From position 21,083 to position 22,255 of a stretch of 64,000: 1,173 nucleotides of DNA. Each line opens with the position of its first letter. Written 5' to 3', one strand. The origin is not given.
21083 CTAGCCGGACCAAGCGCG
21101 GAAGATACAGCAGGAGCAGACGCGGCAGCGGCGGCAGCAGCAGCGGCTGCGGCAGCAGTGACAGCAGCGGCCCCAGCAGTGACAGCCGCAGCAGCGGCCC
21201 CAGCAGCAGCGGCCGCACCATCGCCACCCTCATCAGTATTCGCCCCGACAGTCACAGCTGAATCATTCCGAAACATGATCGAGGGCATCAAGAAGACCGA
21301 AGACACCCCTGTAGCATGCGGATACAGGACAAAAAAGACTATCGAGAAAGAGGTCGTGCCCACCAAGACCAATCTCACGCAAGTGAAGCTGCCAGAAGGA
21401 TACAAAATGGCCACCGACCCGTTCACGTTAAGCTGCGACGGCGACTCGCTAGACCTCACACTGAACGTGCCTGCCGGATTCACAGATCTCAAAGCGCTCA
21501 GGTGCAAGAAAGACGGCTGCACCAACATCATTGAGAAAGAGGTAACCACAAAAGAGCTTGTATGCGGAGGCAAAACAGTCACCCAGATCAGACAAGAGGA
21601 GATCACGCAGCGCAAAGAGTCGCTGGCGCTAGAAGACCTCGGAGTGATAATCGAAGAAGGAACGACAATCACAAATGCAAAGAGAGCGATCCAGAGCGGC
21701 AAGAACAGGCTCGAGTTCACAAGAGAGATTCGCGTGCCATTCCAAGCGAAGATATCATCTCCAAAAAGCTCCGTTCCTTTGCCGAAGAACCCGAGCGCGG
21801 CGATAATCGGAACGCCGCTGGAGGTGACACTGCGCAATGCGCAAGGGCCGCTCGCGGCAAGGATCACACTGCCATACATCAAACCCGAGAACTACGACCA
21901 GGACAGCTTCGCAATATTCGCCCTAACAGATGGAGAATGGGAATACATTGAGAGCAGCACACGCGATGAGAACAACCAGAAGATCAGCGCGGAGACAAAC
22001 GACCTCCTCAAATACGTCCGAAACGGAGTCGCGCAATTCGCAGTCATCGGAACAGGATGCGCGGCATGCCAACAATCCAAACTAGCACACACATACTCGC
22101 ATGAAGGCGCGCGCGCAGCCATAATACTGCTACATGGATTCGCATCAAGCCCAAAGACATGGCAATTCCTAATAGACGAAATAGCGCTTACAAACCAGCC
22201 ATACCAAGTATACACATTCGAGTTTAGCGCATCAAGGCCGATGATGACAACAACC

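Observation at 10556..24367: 4,603-aa double-anchored surface protein combining two subtilases, a hyper-sequon beta-helix and a lipase-like domain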

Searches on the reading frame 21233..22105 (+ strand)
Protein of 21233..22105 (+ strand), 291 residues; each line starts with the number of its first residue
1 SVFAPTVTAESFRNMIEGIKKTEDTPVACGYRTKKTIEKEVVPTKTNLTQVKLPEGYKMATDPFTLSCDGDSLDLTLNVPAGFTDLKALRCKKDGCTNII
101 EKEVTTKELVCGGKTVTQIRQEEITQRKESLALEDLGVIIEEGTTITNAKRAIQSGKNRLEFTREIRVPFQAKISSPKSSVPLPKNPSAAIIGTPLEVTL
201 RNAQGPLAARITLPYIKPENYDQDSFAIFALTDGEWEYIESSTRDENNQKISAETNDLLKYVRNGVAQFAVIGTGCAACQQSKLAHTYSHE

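Call 15: search_protein_families(library=pfam, proteins=[window:21233-22105:+], max_evalue=1)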
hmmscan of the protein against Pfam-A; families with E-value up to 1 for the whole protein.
window:21233-22105:+ (291 aa): 1 family
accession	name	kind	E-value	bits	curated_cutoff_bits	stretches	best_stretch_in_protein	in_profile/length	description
PF18667.6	BppU_IgG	-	0.17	12.5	27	1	23-63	34-74/96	Baseplate upper protein immunoglobulin like domain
